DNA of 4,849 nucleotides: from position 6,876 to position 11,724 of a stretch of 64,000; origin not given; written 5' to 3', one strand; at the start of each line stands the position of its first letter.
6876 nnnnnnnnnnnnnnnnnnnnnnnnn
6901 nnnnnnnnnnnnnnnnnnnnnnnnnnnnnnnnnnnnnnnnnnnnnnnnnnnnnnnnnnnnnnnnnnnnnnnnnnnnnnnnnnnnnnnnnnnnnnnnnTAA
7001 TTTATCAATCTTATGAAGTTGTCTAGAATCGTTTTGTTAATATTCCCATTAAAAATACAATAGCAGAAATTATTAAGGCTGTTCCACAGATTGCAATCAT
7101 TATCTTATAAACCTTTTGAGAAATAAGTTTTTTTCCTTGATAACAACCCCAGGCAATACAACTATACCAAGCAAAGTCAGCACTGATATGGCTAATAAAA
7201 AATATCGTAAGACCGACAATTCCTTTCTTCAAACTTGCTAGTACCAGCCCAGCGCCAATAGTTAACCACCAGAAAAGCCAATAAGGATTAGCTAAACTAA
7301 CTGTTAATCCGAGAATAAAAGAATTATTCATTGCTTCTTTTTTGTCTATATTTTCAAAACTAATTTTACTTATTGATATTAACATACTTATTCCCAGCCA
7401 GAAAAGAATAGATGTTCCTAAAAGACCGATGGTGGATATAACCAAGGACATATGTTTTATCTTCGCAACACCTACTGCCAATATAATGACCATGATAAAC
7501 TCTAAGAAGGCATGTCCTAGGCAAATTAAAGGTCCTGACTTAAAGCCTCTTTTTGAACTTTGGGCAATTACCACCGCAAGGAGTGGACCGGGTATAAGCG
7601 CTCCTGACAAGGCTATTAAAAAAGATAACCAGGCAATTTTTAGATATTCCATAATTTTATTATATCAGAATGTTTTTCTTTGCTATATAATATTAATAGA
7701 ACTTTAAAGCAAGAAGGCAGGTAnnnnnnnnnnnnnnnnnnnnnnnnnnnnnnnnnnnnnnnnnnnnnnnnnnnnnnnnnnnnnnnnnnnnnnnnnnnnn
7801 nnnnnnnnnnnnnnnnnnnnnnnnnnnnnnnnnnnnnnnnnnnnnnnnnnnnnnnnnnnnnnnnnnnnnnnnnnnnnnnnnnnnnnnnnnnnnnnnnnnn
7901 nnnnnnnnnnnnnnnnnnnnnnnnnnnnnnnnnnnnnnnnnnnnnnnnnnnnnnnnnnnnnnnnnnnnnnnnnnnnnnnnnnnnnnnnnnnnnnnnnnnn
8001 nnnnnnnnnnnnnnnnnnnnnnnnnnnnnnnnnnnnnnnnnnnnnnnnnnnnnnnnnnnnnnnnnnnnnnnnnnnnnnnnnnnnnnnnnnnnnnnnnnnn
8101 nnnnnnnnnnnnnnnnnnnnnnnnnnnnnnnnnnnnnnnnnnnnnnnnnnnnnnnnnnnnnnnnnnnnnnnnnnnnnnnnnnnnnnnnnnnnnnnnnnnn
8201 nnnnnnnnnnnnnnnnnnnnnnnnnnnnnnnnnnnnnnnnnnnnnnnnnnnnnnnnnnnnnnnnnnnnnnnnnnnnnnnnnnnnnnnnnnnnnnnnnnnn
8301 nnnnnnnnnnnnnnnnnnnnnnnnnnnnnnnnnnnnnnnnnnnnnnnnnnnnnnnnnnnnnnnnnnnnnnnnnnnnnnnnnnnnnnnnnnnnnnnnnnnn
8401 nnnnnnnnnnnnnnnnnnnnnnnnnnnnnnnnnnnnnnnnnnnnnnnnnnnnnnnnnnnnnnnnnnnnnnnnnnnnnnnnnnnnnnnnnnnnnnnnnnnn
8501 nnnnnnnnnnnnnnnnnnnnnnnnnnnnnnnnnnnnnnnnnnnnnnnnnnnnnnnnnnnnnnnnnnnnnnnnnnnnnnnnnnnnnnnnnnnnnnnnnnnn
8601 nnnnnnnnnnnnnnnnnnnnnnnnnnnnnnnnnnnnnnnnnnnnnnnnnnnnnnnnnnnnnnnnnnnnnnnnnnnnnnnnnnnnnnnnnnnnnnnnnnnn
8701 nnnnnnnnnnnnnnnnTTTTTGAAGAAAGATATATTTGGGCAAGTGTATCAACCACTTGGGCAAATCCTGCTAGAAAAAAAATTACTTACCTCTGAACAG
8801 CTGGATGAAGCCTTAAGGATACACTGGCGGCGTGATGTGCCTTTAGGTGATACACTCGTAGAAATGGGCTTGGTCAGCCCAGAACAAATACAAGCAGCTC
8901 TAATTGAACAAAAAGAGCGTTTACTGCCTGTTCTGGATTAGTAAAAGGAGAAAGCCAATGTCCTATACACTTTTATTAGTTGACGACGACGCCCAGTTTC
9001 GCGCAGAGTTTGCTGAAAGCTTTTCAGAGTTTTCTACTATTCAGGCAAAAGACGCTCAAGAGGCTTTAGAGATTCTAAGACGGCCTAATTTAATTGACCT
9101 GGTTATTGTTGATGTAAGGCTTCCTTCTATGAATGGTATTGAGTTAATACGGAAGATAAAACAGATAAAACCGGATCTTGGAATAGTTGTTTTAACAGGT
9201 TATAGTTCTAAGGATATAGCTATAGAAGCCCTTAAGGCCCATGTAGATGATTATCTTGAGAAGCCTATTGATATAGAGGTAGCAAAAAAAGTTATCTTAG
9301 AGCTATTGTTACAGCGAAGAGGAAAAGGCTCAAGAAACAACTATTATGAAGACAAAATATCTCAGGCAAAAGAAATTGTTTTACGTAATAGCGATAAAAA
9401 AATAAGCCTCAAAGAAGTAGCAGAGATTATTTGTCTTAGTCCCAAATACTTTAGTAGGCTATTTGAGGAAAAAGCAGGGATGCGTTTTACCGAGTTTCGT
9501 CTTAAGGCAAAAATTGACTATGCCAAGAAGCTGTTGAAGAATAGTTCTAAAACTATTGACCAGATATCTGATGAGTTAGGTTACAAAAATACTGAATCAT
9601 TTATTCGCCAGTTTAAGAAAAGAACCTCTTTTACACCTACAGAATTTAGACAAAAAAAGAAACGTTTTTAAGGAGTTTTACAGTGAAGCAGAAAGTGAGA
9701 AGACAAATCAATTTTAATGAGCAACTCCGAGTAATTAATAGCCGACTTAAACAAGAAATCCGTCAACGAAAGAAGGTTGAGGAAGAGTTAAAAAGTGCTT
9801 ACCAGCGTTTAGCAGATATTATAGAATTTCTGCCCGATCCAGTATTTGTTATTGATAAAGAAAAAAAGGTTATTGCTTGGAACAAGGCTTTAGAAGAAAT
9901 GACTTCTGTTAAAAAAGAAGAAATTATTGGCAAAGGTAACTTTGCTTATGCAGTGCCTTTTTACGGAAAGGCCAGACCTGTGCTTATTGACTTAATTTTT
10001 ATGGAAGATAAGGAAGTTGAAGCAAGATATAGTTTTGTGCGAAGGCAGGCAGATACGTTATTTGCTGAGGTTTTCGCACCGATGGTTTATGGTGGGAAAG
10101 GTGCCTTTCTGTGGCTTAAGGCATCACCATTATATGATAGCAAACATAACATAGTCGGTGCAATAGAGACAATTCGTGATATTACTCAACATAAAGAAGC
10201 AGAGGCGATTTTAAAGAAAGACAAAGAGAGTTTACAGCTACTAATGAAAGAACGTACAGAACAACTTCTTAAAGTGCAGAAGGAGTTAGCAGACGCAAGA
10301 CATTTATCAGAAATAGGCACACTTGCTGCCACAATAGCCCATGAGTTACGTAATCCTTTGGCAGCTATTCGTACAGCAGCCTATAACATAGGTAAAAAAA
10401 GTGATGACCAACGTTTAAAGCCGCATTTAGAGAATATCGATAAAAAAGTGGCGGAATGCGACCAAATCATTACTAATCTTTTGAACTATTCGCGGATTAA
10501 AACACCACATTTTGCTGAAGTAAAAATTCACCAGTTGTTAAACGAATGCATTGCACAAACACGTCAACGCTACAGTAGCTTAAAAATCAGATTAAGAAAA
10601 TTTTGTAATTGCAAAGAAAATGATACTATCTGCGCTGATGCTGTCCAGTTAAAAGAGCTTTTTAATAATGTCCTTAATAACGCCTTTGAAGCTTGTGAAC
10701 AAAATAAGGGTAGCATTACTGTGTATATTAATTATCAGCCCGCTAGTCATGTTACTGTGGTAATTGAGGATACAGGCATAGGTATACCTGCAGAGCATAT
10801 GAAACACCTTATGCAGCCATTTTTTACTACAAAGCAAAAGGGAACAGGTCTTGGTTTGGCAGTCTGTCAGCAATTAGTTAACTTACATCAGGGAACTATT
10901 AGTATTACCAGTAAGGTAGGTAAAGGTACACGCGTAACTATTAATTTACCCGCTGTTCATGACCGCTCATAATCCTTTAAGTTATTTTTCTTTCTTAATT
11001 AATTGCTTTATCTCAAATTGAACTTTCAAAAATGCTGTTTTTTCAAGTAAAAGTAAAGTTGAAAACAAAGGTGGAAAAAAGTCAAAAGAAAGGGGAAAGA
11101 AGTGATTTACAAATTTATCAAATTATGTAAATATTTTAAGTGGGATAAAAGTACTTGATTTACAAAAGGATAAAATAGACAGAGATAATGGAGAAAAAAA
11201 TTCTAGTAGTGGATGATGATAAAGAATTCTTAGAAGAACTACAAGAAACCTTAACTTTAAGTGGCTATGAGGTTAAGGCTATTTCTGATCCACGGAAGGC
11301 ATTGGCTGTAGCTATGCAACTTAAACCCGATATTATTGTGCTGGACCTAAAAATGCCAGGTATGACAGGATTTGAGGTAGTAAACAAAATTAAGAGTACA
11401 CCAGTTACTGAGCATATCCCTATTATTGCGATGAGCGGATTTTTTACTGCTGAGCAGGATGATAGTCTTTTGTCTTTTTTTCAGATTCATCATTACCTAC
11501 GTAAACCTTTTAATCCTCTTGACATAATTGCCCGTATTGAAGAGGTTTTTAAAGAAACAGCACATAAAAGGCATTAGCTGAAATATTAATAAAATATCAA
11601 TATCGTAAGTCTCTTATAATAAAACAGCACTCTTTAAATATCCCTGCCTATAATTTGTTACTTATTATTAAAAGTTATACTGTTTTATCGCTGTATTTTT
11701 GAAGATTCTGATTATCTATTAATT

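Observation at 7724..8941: REC-GGDDF-MshEN protein: likely c-di-GMP receptor/effector with a non-canonical GGDEF motif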

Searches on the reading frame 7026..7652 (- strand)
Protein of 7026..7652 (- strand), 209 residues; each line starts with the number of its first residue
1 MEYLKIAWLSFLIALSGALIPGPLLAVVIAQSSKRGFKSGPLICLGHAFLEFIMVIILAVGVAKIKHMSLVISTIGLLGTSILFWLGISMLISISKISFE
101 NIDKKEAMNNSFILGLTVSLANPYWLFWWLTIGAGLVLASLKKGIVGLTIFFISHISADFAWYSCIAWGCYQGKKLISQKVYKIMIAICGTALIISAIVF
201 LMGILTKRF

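Call 18: search_protein_families(library=pfam, proteins=[window:7026-7652:-], max_evalue=0.001)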
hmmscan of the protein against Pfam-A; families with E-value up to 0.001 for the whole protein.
window:7026-7652:- (209 aa): 1 family
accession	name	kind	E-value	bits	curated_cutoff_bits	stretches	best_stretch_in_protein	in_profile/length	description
PF01810.24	LysE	-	5.4e-30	104.8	25.6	1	15-202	1-191/193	LysE type translocator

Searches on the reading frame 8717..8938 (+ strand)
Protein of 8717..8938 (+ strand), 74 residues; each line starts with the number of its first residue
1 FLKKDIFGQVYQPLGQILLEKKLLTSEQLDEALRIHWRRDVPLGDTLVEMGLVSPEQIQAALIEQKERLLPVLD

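Call 70: predict_structure(alignment_id=A2)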
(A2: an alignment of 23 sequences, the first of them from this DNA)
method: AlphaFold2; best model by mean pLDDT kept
length: 74 residues; sequences in the alignment: 23
mean_pLDDT: 85.4   pTM: 0.69
mean pLDDT of the five models: 85.4, 84.9, 84.0, 83.8, 83.1
residues with pLDDT >= 90: 49; 70-90: 12; 50-70: 8; < 50: 5
segments of 3 or more residues with pLDDT < 50: 1-5
pLDDT, mean of each block of 10 residues (from residue 1): 49 88 95 93 95 96 89 69
secondary structure, 60 per line:
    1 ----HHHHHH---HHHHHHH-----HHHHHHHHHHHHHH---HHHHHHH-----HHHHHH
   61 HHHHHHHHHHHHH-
elements in order: H5-10 H14-20 H26-39 H43-49 H55-73

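Call 73: fold_search(model_id=the predicted structure, library=pdb)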
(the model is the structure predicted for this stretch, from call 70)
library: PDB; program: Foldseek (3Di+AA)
matches with E <= 10: 112; with E <= 0.001: 0
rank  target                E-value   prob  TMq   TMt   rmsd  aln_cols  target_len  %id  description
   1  5htl_B                6.3e-02  1.00  0.74  0.40   0.7        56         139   32  Structure of MshE with cdg (released 2016-10-05)
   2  9glg_A                9.2e-02  1.00  0.72  0.39   1.0        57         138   37  X-ray structure of the Thermus thermophilus Q218E mutant of the PilF-GSPIIB domain in the c-di-GMP bound state (released 2025-06-25)
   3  8pfa_B                1.1e-01  1.00  0.70  0.39   1.2        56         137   39  X-ray structure of the Thermus thermophilus K167R mutant of the PilF-GSPIIB domain in the c-di-GMP bound state (released 2024-06-26)
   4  8pfa_A                1.3e-01  1.00  0.70  0.38   1.0        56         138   39  X-ray structure of the Thermus thermophilus K167R mutant of the PilF-GSPIIB domain in the c-di-GMP bound state (released 2024-06-26)
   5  7lkm_B                1.3e-01  1.00  0.65  0.35   2.4        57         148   19  The PilB(N-terminal_P70S mutant)-PilZ complex of the Type IV pilus from Xanthomonas citri (released 2021-08-11)
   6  9gl5_A                1.4e-01  1.00  0.70  0.39   1.0        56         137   39  X-ray structure of the Thermus thermophilus Q190E mutant of the PilF-GSPIIB domain in the c-di-GMP bound state (released 2025-06-25)
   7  8pdk_B                1.6e-01  1.00  0.70  0.39   1.1        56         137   39  X-ray structure of the Thermus thermophilus PilF-GSPIIB domain in the c-di-GMP bound state (released 2024-06-26)
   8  6ejf_G                1.7e-01  1.00  0.64  0.35   2.5        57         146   38  Thermus thermophilus PilF ATPase (apoprotein form) (released 2018-08-01)
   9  8pdk_A                2.1e-01  1.00  0.70  0.38   1.1        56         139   39  X-ray structure of the Thermus thermophilus PilF-GSPIIB domain in the c-di-GMP bound state (released 2024-06-26)
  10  5htl_A                2.2e-01  1.00  0.73  0.39   1.0        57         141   32  Structure of MshE with cdg (released 2016-10-05)
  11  8pe0_A                3.0e-01  1.00  0.72  0.39   2.0        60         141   40  X-ray structure of the Thermus thermophilus K167L mutant of the PilF-GSPIIB domain in the c-di-GMP bound state (released 2024-06-26)
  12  7lkn_A                4.1e-01  0.99  0.66  0.35   1.8        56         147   20  The PilB(N-terminal_P70S mutant)-PilZ complex (SeMet) (released 2021-08-11)
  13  9glg_B                4.7e-01  0.99  0.69  0.38   1.2        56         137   38  X-ray structure of the Thermus thermophilus Q218E mutant of the PilF-GSPIIB domain in the c-di-GMP bound state (released 2025-06-25)
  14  7lkm_A                5.3e-01  0.98  0.59  0.31   2.4        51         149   22  The PilB(N-terminal_P70S mutant)-PilZ complex of the Type IV pilus from Xanthomonas citri (released 2021-08-11)
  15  8pkz_MODEL_1_A        5.6e-01  0.99  0.67  0.35   1.3        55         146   40  NMR solution structure of PilF-GSPIIB in the c-di-GMP bound state (released 2024-07-10)
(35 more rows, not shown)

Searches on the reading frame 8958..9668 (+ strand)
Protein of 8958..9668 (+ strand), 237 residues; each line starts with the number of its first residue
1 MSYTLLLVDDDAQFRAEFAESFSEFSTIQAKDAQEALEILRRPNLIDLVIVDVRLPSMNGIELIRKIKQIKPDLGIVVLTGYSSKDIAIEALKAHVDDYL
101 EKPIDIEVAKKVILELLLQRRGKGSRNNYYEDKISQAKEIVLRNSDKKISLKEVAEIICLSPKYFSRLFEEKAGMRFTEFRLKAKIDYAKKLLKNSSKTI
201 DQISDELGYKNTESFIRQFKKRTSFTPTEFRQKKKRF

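Call 18: search_protein_families(library=pfam, proteins=[window:8958-9668:+], max_evalue=0.001)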
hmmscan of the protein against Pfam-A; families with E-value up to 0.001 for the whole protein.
window:8958-9668:+ (237 aa): 3 families
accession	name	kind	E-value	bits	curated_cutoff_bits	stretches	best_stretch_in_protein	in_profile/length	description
PF00072.30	Response_reg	-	1.8e-23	83.3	30.2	1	6-110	2-107/111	Response regulator receiver domain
PF12833.13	HTH_18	-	2.8e-20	72.8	33.6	1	155-232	2-79/80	Helix-turn-helix domain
PF00165.29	HTH_AraC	-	7.7e-16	58.2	26.6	2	194-232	2-42/42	Bacterial regulatory helix-turn-helix proteins, AraC family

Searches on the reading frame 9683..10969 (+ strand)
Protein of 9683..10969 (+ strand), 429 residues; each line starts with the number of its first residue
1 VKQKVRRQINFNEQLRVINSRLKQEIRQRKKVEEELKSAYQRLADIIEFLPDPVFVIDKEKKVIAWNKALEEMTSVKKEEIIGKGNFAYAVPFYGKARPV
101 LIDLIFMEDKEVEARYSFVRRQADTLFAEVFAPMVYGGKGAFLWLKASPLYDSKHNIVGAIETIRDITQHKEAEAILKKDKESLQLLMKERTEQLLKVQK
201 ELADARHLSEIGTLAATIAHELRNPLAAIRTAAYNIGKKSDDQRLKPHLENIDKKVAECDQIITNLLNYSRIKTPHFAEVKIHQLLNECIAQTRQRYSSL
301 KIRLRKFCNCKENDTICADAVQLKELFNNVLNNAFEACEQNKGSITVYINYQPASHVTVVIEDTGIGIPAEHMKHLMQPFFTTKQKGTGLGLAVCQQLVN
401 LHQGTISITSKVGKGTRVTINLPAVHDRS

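Call 18: search_protein_families(library=pfam, proteins=[window:9683-10969:+], max_evalue=0.001)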
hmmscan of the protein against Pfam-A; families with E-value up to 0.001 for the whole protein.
window:9683-10969:+ (429 aa): 9 families
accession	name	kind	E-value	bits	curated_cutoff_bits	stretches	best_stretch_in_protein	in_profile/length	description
PF02518.31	HATPase_c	-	1.5e-28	99.9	26.4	1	319-424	2-109/111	Histidine kinase-, DNA gyrase B-, and HSP90-like ATPase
PF00512.31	HisKA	-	2.9e-12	46.9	26.9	1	212-274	3-65/66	His Kinase A (phospho-acceptor) domain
PF08448.16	PAS_4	-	2e-09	38.1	23.1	1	50-171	4-109/110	PAS fold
PF00989.32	PAS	-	7e-09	36.1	22.6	1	42-166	2-112/113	PAS fold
PF13426.13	PAS_9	-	1.2e-08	35.6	27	1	51-169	1-103/103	PAS domain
PF13188.13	PAS_8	-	2e-06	27.9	21.8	1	41-81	1-42/65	PAS domain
PF14501.12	HATPase_c_5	-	1.4e-05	25.4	22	1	322-411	5-91/102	GHKL domain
PF13581.12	HATPase_c_2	-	1.8e-05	25.2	27.4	1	323-419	36-124/127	Histidine kinase-like ATPase domain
PF13589.12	HATPase_c_3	-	0.00068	20.1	25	0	330-385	10-62/137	Histidine kinase-, DNA gyrase B-, and HSP90-like ATPase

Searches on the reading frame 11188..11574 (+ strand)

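Call 18: search_protein_families(library=pfam, proteins=[window:11188-11574:+], max_evalue=0.001)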
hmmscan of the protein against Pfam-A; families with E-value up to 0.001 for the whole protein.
window:11188-11574:+ (129 aa): 2 families
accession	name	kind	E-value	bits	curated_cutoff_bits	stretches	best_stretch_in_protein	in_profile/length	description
PF00072.30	Response_reg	-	3.2e-23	82.4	30.2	1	5-118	1-111/111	Response regulator receiver domain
PF23198.2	PDE8A_N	-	0.00028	21.3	29.6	1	5-99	13-108/147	PDE8A-like, N-terminal domain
